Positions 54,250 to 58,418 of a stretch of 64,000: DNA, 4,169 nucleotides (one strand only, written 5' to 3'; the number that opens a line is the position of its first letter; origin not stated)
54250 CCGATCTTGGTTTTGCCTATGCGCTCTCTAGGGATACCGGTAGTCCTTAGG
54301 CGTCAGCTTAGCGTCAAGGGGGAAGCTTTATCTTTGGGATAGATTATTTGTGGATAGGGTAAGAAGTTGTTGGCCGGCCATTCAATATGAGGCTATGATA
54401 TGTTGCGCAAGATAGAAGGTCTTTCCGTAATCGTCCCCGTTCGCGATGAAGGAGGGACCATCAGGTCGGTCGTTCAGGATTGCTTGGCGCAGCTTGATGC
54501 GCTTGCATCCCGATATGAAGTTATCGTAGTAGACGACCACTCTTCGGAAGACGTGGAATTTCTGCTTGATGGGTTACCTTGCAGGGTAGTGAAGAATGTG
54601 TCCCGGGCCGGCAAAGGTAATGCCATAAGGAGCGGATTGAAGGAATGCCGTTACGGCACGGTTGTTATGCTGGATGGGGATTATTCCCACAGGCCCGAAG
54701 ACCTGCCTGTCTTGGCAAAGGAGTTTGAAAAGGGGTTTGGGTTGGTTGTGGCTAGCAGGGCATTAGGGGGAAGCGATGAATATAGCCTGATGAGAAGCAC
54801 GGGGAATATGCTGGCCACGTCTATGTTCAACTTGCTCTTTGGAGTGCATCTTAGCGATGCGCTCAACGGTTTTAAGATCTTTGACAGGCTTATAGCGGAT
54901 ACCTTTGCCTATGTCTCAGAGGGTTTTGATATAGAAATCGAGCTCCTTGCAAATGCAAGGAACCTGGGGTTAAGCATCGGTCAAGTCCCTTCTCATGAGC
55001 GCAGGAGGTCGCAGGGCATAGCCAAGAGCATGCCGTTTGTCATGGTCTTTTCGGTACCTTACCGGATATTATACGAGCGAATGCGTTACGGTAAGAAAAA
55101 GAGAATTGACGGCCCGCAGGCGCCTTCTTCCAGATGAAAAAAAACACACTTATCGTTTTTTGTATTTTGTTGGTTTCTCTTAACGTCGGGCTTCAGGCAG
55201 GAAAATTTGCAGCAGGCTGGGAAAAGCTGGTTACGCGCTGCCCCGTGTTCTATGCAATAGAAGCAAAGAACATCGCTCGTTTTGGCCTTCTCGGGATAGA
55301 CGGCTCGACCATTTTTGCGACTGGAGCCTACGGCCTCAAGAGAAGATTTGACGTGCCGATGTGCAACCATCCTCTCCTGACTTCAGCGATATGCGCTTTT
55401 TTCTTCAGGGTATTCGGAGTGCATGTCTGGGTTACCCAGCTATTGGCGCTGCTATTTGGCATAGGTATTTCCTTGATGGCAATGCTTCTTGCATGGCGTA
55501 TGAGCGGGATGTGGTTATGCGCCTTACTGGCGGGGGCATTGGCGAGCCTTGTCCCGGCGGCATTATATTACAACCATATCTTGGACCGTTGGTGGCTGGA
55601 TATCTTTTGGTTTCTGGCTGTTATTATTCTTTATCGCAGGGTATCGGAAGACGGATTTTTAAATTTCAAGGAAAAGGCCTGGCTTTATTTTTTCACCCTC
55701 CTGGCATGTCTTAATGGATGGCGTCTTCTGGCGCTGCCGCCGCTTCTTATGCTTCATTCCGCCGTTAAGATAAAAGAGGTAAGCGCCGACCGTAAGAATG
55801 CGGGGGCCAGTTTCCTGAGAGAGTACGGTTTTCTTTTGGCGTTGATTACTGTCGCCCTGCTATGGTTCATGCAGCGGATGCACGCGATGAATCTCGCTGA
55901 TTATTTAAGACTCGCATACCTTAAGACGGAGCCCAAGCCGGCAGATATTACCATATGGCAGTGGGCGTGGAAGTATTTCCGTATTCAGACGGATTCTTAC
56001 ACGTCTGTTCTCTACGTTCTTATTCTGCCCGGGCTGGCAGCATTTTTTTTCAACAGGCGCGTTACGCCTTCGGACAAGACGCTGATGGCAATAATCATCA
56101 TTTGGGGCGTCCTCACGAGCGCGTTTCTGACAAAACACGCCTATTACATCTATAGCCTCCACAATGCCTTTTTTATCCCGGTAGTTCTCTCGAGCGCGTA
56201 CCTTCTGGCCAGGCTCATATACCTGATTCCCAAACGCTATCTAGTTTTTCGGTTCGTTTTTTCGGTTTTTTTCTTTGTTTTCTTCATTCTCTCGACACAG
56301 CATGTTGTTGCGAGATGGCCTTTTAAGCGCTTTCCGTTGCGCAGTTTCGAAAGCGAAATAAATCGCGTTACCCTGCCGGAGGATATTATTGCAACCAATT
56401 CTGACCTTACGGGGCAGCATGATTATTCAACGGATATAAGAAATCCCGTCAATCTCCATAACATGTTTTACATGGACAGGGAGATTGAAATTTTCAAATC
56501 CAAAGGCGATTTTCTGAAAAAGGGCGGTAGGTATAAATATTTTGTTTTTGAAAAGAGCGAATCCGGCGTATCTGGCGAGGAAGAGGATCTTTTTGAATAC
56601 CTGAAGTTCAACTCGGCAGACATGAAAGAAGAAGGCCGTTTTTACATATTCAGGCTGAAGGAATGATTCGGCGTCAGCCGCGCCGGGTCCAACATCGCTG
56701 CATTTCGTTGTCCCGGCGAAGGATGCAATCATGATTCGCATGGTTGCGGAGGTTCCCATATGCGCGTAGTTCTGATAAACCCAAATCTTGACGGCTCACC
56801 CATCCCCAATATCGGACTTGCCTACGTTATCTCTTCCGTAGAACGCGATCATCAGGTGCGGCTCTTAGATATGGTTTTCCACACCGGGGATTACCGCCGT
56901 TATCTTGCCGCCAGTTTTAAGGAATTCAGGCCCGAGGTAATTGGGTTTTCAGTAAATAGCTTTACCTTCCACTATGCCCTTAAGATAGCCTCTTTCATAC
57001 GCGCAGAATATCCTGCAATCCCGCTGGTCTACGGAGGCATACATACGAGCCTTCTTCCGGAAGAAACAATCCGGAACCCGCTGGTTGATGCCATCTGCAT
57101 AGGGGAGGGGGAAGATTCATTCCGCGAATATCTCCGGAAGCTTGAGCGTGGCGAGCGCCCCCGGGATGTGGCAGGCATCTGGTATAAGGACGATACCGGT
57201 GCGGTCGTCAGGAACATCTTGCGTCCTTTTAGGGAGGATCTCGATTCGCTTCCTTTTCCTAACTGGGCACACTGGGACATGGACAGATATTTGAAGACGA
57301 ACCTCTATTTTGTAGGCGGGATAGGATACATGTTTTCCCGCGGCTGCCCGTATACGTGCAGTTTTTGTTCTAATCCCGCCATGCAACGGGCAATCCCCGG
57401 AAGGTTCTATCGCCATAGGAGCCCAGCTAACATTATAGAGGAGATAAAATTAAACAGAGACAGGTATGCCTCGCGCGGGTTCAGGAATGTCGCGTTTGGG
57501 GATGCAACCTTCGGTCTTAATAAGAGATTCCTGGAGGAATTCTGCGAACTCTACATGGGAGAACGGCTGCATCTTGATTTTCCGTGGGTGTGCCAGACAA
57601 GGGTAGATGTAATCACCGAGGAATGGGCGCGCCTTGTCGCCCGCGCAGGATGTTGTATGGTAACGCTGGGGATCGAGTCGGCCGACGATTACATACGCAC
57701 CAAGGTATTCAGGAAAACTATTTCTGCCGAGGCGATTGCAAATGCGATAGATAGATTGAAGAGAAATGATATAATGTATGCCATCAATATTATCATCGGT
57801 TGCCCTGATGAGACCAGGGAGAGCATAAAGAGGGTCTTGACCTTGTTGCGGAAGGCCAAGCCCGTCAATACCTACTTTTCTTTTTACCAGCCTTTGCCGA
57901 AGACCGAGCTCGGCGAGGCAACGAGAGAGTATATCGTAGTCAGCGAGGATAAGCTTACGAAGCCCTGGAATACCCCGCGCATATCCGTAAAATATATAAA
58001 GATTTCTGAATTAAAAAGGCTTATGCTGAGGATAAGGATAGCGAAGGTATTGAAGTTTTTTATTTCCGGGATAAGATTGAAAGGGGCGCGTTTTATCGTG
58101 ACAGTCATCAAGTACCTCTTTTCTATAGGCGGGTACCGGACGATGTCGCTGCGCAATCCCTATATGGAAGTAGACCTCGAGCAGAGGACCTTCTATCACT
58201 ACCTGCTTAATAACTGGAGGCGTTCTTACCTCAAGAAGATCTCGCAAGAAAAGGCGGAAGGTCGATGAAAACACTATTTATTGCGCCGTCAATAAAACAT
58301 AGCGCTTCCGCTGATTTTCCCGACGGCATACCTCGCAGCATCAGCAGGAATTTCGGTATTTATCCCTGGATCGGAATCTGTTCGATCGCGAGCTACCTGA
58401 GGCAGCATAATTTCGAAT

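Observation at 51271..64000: Island rich in radical SAM, glycosyltransferase and prenyltransferase genes after 51 kb of housekeeping genes; candidate undescribed membrane-lipid or glycolipid tailoring system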

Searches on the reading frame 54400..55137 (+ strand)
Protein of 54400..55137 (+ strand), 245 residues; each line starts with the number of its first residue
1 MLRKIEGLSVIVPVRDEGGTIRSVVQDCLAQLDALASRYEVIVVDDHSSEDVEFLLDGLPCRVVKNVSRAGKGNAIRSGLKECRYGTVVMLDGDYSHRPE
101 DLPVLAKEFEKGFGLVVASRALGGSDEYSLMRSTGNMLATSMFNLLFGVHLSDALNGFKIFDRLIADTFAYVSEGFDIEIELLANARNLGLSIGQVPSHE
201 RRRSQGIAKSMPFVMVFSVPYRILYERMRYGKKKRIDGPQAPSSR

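Call 4: search_protein_families(library=pfam, proteins=[window:54400-55137:+], max_evalue=0.01)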
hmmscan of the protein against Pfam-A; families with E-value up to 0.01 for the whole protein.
window:54400-55137:+ (245 aa): 2 families
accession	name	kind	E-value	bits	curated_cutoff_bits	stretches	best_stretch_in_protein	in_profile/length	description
PF00535.33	Glycos_transf_2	-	2.9e-22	79.8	23.3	1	9-165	1-163/168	Glycosyl transferase family 2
PF13641.12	Glyco_tranf_2_3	-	0.00086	19.8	27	1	8-111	3-114/230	Glycosyltransferase like family 2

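Call 8: search_protein_families(library=ncbifam, proteins=[window:54400-55137:+], max_evalue=0.01)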
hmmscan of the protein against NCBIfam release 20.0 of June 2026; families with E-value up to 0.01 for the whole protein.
window:54400-55137:+ (245 aa): 11 families
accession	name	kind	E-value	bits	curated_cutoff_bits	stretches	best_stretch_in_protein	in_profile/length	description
TIGR04182.1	glyco_TIGR04182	equivalog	7.9e-23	81.3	325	1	9-213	3-204/293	S-layer glycoprotein N-glycosyltransferase AglJ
NF047588.1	GlcsyltransPgfSStrep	equivalog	2.8e-12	46.5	500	1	8-174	3-172/308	glycosyltransferase PgfS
NF007986.1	PRK10714.1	equivalog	1.1e-11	44.4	529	1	3-185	3-187/316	undecaprenyl-phosphate 4-deoxy-4-formamido-L-arabinose transferase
TIGR03965.1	mycofact_glyco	equivalog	1.2e-11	44.2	280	1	7-124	75-194/467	mycofactocin biosynthesis glycosyltransferase MftF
NF041391.1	DPhHxTase_Halo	equivalog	6e-10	38.5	375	1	21-203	10-186/213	dolichyl-phosphate hexose transferase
NF058614.1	PPMAGASynPpgS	equivalog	1.2e-09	38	370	1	10-186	4-182/226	polyprenyl-phospho-N-acetylgalactosaminyl synthase PpgS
NF041875.1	EPS_EpsD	equivalog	2.2e-07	30.6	370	1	8-103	1-98/325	exopolysaccharide biosynthesis glycosyltransferase EpsD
TIGR04283.1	glyco_like_mftF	equivalog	5e-07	29.5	182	1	8-98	1-86/221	TIGR04283 family arsenosugar biosynthesis glycosyltransferase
TIGR03937.1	PgaC_IcaA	equivalog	7.5e-07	28.4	422.3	1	3-95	42-136/407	poly-beta-1,6-N-acetyl-D-glucosamine synthase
NF010496.0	PRK13915.1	equivalog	6.4e-06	25.5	262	1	7-96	32-128/307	glucosyl-3-phosphoglycerate synthase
TIGR03469.1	HpnB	hypoth_equivalog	0.00028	20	379.25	1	8-51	46-87/386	hopene-associated glycosyltransferase HpnB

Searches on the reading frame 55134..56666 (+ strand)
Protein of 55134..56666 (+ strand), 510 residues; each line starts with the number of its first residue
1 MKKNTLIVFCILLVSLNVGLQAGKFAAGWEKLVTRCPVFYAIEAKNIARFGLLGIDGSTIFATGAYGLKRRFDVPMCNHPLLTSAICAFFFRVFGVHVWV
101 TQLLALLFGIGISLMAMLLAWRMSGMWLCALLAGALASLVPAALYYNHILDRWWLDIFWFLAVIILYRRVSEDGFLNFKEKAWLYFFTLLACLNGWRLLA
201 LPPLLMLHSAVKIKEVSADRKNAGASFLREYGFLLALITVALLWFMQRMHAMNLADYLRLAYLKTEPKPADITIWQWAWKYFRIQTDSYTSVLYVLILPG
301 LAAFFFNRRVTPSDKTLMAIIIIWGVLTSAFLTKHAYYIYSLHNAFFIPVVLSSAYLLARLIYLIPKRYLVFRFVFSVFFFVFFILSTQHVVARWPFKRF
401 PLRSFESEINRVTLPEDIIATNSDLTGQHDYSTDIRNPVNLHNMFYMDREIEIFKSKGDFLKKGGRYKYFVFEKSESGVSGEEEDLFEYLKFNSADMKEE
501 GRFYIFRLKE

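Call 4: search_protein_families(library=pfam, proteins=[window:55134-56666:+], max_evalue=0.01)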
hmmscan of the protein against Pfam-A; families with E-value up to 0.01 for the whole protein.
window:55134-56666:+ (510 aa): 0 families

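Call 8: search_protein_families(library=ncbifam, proteins=[window:55134-56666:+], max_evalue=0.01)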
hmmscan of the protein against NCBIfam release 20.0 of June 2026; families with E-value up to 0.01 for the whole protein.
window:55134-56666:+ (510 aa): 0 families

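Call 9: search_protein_families(library=pfam, proteins=[window:55134-56666:+], max_evalue=5)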
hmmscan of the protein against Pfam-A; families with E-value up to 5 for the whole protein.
window:55134-56666:+ (510 aa): 2 families
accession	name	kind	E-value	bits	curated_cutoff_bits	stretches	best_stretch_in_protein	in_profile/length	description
PF25284.1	DUF7874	-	0.045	14.3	30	1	319-359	90-131/136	Family of unknown function (DUF7874)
PF09834.14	DUF2061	-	2.5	9.1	23.1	1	107-154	6-51/52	Predicted membrane protein (DUF2061)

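Call 56: search_protein_representatives(protein=window:55134-56663:+)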
Query: 510 residues. Proteins with E-value up to 0.001 (for the whole library): 18; up to 1e-10: 1; up to 1e-30: 1. The best 18 are listed.
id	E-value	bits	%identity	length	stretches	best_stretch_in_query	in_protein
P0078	5.7e-158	543.4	49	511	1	4-508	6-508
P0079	8.3e-10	54.5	26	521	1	38-476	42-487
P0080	9.6e-08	47.7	27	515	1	28-344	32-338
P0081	2.8e-07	46.2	28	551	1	41-345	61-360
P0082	2.9e-07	46.1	26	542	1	43-491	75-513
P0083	3.1e-07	46.1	22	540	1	16-325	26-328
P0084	7.9e-06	41.4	30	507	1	69-394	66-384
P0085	1.4e-05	40.6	25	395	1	44-393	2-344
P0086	3.9e-05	39.1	25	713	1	39-238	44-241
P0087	5.3e-05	38.7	23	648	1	77-387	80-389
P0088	7.5e-05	38.2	26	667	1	45-337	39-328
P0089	1.1e-04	37.7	25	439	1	75-353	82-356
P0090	1.5e-04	37.2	24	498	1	23-247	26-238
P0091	3.0e-04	36.2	25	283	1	40-223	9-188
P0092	3.7e-04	35.9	27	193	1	9-169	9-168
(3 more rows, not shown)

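Call 57: search_protein_families(library=pfam, proteins=[P0078, P0079, P0080, P0081, P0082, P0083, P0084, P0086, P0087, P0088], max_evalue=0.01)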
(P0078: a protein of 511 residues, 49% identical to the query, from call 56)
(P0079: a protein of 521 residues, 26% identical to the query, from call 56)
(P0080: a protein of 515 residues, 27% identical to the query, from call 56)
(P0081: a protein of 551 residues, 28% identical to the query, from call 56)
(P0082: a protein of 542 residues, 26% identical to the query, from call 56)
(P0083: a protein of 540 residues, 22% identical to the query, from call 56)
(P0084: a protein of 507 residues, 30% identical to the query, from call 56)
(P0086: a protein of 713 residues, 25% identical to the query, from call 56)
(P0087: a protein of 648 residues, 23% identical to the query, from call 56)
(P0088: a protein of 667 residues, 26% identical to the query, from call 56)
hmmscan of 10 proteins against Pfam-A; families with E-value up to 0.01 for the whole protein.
P0078 (511 aa): 1 family
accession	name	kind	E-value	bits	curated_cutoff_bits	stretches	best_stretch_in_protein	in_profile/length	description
PF13231.12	PMT_2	-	0.0071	17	26.1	1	78-236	1-150/160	Dolichyl-phosphate-mannose-protein mannosyltransferase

P0079 (521 aa): 1 family
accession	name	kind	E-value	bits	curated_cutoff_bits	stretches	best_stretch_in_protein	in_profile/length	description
PF13231.12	PMT_2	-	2.1e-11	44.7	26.1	1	80-236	1-157/160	Dolichyl-phosphate-mannose-protein mannosyltransferase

P0080 (515 aa): 2 families
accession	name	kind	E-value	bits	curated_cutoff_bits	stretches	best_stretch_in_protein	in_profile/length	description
PF13231.12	PMT_2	-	1.5e-08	35.5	26.1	1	78-224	1-147/160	Dolichyl-phosphate-mannose-protein mannosyltransferase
PF02366.24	PMT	-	1.2e-06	28.7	22.7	1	80-215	63-205/245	Dolichyl-phosphate-mannose-protein mannosyltransferase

P0081 (551 aa): 1 family
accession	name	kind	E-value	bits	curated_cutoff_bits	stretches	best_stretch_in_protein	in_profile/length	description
PF13231.12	PMT_2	-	1.1e-15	58.6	26.1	1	96-250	1-154/160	Dolichyl-phosphate-mannose-protein mannosyltransferase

P0082 (542 aa): 1 family
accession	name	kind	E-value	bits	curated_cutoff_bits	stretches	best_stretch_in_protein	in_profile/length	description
PF13231.12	PMT_2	-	1.9e-08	35.1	26.1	1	109-268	1-160/160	Dolichyl-phosphate-mannose-protein mannosyltransferase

P0083 (540 aa): 1 family
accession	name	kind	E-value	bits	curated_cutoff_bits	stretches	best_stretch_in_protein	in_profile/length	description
PF13231.12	PMT_2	-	3.5e-16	60.3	26.1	1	87-245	1-155/160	Dolichyl-phosphate-mannose-protein mannosyltransferase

P0084 (507 aa): 2 families
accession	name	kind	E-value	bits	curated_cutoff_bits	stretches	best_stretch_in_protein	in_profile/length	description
PF13231.12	PMT_2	-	2.8e-13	50.8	26.1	1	74-212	1-145/160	Dolichyl-phosphate-mannose-protein mannosyltransferase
PF02366.24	PMT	-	1.7e-05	24.9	22.7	1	88-231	75-227/245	Dolichyl-phosphate-mannose-protein mannosyltransferase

P0086 (713 aa): 2 families
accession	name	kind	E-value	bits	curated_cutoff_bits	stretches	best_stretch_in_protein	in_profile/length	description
PF13231.12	PMT_2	-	1e-08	36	26.1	1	81-177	1-97/160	Dolichyl-phosphate-mannose-protein mannosyltransferase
PF02366.24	PMT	-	0.00053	20.1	22.7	1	98-242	78-227/245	Dolichyl-phosphate-mannose-protein mannosyltransferase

P0087 (648 aa): 1 family
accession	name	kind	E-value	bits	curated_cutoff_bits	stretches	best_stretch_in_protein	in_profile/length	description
PF13231.12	PMT_2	-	2.1e-13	51.2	26.1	1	81-235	1-155/160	Dolichyl-phosphate-mannose-protein mannosyltransferase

P0088 (667 aa): 2 families
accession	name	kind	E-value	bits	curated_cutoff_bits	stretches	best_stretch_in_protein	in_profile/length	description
PF13231.12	PMT_2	-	1.8e-08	35.2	26.1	1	71-232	1-159/160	Dolichyl-phosphate-mannose-protein mannosyltransferase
PF02366.24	PMT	-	0.00015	21.9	22.7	1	86-228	77-230/245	Dolichyl-phosphate-mannose-protein mannosyltransferase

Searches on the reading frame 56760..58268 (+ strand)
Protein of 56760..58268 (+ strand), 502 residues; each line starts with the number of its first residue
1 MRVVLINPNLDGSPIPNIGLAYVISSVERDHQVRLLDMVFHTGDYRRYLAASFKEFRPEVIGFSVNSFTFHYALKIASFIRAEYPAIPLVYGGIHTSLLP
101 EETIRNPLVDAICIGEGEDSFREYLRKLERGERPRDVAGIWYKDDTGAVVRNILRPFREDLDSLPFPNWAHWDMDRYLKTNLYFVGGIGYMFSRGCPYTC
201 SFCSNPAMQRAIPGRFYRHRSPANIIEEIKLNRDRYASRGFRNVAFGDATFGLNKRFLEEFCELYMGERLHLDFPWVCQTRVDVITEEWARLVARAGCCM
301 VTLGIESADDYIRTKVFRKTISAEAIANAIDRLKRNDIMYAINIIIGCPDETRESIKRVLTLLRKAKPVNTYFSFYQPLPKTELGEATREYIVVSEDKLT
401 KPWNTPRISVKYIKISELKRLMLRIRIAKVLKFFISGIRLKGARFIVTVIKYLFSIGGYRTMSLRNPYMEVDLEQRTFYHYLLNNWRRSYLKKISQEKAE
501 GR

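Call 4: search_protein_families(library=pfam, proteins=[window:56760-58268:+], max_evalue=0.01)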
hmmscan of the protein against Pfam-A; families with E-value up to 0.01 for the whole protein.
window:56760-58268:+ (502 aa): 2 families
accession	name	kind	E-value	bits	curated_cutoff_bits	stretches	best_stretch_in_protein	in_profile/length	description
PF04055.27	Radical_SAM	-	2.2e-21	77.2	29.5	1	191-362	2-165/166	Radical SAM superfamily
PF02310.24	B12-binding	-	3.5e-18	66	32.1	1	13-124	10-120/121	B12 binding domain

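Call 8: search_protein_families(library=ncbifam, proteins=[window:56760-58268:+], max_evalue=0.01)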
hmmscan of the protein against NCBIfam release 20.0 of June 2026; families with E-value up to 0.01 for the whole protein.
window:56760-58268:+ (502 aa): 35 families (the best 25 are shown)
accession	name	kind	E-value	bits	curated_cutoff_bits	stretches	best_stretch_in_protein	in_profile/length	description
TIGR02026.1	BchE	equivalog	1.4e-45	156.1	481.35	1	3-423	2-421/497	magnesium-protoporphyrin IX monomethyl ester anaerobic oxidative cyclase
NF050148.1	rSAM_ApyD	equivalog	8.8e-40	136.7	750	1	32-384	50-389/645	RiPP biosynthesis radical SAM protein ApyD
TIGR03471.1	HpnJ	equivalog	2e-36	125.9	577.6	1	67-419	78-417/472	hopanoid biosynthesis associated radical SAM protein HpnJ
TIGR04072.2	rSAM_ladder_B12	equivalog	1.9e-33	115.8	360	1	2-403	1-388/443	lipid biosynthesis B12-binding/radical SAM protein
TIGR04479.1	bcpD_PhpK_rSAM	subfamily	9.6e-32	110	600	1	15-368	70-411/504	PhpK family radical SAM P-methyltransferase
TIGR04385.1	B12_rSAM_cofa1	equivalog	7.3e-31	107.8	450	1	18-363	21-361/438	B12 lower ligand biosynthesis radical SAM protein BzaD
TIGR04013.1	B12_SAM_MJ_1487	hypoth_equivalog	1.7e-30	106.1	251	1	51-391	36-360/382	TIGR04013 family B12-binding domain/radical SAM domain-containing protein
NF038361.1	rSAM_Sden_1168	equivalog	2.7e-28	98.9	575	1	30-387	113-472/560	Sden_1168 family B12-binding radical SAM P-methyltransferase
TIGR03975.1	rSAM_ocin_1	subfamily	2.5e-24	85.8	281.85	1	34-365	105-429/606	RiPP maturation radical SAM C-methyltransferase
TIGR04367.1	HpnR_B12_rSAM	equivalog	3.5e-24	85.2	650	1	18-383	23-368/490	hopanoid C-3 methylase HpnR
TIGR04014.1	B12_SAM_MJ_0865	equivalog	4.3e-23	81.8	360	1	43-389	24-359/434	methyl-coenzyme M reductase glutamine C-methyltransferase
NF033070.1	rSAM_AprD4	equivalog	6.2e-21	74.8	500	1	159-388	168-390/456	AprD4 family radical SAM diol-dehydratase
NF033712.0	B12_rSAM_KedN5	subfamily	1.6e-20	72.9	700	1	51-357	56-361/624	KedN5 family methylcobalamin-dependent radical SAM C-methyltransferase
TIGR04295.1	B12_rSAM_oligo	hypoth_equivalog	6.2e-19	68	400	1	90-358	105-354/422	TIGR04295 family B12-binding domain-containing radical SAM protein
TIGR04428.1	B12_rSAM_trp_MT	equivalog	1.4e-16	60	500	2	182-362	210-395/558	tryptophan 2-C-methyltransferase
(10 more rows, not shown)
